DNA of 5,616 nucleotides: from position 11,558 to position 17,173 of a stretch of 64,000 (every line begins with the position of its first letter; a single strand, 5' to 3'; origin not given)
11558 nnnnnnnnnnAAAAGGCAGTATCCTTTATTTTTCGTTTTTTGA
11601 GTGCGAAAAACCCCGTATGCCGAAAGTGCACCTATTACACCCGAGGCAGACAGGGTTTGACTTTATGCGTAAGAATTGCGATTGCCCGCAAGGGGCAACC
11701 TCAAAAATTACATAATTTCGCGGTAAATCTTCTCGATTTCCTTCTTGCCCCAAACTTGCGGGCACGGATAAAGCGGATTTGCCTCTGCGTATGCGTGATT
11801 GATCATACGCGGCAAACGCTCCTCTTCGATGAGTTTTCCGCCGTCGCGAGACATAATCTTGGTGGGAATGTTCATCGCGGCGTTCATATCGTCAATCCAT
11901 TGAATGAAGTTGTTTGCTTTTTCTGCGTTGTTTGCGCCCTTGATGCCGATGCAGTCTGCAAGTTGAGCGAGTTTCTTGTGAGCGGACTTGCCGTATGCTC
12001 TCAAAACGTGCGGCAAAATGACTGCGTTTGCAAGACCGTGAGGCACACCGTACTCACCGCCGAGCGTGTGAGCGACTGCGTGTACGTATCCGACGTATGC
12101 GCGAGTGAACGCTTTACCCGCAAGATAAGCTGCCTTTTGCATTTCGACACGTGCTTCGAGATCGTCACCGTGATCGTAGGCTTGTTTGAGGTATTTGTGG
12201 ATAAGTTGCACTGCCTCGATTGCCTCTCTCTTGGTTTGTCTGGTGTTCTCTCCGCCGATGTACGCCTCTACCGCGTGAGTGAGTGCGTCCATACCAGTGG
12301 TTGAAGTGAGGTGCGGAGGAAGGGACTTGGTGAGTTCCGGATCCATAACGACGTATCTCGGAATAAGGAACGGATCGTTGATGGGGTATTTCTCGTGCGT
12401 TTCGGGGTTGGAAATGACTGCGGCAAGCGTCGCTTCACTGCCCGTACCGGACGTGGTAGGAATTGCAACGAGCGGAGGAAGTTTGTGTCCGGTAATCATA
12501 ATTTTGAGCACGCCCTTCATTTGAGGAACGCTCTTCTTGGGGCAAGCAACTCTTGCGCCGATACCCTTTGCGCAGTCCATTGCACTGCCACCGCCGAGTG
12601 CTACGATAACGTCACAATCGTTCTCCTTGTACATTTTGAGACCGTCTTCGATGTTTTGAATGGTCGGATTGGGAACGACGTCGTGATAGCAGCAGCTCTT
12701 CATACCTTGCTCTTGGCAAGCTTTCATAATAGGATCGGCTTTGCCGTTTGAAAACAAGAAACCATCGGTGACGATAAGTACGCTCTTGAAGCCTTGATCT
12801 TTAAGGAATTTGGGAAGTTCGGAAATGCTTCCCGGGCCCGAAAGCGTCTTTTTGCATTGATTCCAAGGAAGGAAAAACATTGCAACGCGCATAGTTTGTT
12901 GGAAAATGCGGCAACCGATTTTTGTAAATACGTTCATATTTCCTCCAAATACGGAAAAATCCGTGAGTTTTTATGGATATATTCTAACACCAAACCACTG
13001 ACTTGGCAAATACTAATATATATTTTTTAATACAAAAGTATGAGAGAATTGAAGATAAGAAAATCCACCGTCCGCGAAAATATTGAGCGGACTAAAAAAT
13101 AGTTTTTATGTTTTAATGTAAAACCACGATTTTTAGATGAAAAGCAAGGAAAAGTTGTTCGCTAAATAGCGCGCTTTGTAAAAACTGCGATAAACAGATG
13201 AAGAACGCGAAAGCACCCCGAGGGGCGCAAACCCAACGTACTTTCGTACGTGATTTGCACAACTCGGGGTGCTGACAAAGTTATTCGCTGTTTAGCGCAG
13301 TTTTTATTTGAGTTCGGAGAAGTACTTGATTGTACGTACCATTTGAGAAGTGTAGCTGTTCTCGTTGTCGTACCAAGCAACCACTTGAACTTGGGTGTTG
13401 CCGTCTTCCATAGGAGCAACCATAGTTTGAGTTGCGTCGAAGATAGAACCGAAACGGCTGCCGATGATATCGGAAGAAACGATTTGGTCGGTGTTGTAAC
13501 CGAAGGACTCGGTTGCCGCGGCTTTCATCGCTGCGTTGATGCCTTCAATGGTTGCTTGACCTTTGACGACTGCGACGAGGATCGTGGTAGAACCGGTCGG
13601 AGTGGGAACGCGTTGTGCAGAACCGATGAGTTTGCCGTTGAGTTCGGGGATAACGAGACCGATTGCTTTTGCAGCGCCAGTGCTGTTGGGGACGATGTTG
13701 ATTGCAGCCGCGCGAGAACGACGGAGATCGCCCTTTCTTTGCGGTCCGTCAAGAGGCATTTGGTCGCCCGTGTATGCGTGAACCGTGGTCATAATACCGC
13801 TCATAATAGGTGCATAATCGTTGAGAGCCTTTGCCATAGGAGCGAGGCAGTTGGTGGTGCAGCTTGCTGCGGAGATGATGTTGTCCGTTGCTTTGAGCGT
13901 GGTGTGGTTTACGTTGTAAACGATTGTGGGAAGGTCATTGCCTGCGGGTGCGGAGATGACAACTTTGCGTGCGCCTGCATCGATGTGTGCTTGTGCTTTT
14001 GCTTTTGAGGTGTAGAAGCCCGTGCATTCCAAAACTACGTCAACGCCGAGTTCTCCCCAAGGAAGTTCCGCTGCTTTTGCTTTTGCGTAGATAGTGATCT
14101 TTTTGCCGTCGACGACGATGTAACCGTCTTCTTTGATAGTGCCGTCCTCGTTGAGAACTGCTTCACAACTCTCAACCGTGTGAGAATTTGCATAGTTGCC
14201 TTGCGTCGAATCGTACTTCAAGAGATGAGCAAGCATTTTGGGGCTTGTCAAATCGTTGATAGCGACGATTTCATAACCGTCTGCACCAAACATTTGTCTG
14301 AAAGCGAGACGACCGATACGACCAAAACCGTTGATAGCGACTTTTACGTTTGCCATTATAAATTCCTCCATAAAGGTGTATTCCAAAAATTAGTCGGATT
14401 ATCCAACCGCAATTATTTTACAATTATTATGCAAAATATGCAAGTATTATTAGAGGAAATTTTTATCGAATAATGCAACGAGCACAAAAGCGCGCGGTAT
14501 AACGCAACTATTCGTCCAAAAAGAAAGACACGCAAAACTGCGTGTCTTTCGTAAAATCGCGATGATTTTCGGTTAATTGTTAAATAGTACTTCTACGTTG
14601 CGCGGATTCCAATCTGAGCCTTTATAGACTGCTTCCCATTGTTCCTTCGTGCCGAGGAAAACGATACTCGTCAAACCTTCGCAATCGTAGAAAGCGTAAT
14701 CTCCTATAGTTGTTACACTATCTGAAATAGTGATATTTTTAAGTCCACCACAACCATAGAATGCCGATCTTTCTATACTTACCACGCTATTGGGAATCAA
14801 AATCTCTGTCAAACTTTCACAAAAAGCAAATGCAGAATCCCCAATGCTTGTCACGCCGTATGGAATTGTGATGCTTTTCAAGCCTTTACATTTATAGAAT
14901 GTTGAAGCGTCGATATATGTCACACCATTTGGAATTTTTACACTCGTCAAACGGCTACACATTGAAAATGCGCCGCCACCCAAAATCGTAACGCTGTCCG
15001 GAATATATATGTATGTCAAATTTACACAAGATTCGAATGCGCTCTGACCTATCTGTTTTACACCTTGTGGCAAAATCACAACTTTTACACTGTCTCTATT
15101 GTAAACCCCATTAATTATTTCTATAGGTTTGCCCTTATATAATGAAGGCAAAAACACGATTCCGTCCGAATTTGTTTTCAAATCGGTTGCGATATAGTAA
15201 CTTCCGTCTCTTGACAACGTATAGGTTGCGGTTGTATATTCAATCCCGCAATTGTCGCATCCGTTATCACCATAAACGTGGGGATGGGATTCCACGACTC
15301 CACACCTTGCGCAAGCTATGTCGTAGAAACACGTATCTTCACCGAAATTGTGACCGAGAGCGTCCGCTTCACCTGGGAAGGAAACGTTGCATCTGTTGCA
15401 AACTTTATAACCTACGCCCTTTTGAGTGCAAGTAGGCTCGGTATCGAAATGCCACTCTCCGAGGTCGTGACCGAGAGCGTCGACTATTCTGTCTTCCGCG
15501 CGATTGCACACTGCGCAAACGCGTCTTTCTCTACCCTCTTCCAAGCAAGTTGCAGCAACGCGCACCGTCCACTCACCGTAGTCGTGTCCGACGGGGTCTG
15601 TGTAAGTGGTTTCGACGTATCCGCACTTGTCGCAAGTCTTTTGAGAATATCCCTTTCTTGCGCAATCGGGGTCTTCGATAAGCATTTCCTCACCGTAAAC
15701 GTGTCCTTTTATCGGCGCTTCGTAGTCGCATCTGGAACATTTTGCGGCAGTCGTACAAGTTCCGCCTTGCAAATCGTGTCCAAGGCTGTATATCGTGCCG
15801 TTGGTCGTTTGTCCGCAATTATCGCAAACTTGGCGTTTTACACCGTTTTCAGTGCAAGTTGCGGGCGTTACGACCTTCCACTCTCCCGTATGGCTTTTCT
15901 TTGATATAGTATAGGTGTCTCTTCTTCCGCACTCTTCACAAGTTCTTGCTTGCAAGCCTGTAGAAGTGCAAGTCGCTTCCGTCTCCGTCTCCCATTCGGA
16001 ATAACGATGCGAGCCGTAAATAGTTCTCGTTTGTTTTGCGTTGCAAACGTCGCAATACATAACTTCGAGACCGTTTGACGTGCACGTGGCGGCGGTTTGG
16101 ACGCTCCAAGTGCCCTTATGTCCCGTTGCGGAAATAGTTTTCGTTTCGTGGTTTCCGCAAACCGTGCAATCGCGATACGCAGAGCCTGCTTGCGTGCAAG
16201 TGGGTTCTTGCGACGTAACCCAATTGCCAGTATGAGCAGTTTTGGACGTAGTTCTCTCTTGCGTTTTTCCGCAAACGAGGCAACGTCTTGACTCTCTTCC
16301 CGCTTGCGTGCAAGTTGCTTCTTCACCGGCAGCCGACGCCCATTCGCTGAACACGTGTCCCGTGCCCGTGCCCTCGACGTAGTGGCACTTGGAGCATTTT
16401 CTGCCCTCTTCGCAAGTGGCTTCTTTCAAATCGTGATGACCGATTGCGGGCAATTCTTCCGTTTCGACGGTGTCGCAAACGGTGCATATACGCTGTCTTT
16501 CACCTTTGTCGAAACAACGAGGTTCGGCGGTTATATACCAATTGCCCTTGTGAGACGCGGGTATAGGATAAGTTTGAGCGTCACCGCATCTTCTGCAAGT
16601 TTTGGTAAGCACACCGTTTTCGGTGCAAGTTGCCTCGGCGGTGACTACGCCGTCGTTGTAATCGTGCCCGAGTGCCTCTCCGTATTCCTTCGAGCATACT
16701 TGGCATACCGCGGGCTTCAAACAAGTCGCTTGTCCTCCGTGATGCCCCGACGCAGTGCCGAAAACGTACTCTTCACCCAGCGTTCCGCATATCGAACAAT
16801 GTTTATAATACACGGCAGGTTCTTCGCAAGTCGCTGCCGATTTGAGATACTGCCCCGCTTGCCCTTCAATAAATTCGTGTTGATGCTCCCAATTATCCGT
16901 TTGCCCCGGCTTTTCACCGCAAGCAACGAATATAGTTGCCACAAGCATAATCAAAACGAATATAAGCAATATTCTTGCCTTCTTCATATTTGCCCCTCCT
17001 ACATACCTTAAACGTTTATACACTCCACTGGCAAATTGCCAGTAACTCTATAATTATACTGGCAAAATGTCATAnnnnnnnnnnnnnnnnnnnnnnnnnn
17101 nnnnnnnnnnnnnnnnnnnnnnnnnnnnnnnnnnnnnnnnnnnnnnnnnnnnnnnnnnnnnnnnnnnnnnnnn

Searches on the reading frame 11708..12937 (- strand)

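Call 85: search_protein_families(library=pfam, proteins=[window:11708-12937:-], max_evalue=0.00001)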
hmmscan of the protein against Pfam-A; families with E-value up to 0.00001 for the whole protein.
window:11708-12937:- (409 aa): 3 families
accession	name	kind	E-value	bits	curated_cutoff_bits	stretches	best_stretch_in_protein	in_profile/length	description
PF00465.25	Fe-ADH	-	2e-49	167.8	31.3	1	29-200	2-168/168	Iron-containing alcohol dehydrogenase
PF25137.1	ADH_Fe_C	-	4.2e-49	167.3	27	1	212-408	2-193/194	Fe-containing alcohol dehydrogenase family, C-terminal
PF13685.12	Fe-ADH_2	-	3.2e-15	56.8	28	1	34-138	3-105/149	Iron-containing alcohol dehydrogenase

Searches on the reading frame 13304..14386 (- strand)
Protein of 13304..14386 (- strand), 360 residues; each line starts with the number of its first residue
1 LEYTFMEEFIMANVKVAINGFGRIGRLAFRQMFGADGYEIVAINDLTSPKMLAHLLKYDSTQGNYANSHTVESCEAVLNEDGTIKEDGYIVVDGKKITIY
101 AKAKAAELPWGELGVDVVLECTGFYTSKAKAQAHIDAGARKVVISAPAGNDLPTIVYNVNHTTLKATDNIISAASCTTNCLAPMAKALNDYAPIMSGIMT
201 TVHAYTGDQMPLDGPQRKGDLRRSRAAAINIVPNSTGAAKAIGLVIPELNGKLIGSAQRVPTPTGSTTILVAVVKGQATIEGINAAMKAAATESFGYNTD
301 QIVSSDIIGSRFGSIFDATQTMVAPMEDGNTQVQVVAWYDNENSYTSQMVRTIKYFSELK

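Call 85: search_protein_families(library=pfam, proteins=[window:13304-14386:-], max_evalue=0.00001)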
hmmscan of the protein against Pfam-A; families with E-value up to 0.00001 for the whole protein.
window:13304-14386:- (360 aa): 2 families
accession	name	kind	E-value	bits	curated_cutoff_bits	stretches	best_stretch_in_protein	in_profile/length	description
PF02800.25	Gp_dh_C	-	4.2e-51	173.1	24.4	1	181-339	1-158/158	Glyceraldehyde 3-phosphate dehydrogenase, C-terminal domain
PF00044.30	Gp_dh_N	-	4.2e-33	114.1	31.7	1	14-128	1-101/101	Glyceraldehyde 3-phosphate dehydrogenase, NAD binding domain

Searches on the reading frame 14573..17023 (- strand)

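Call 10: search_protein_families(library=pfam, proteins=[window:14573-17023:-], max_evalue=0.001)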
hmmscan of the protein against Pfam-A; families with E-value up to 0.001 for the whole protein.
window:14573-17023:- (816 aa): 2 families
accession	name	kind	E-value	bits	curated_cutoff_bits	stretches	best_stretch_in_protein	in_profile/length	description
PF13306.12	LRR_5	-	4e-51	172.6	27.7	2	704-789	3-86/127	BspA type Leucine rich repeat region (6 copies)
PF13855.12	LRR_8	-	2.1e-06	27.8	27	0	745-787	11-54/61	Leucine rich repeat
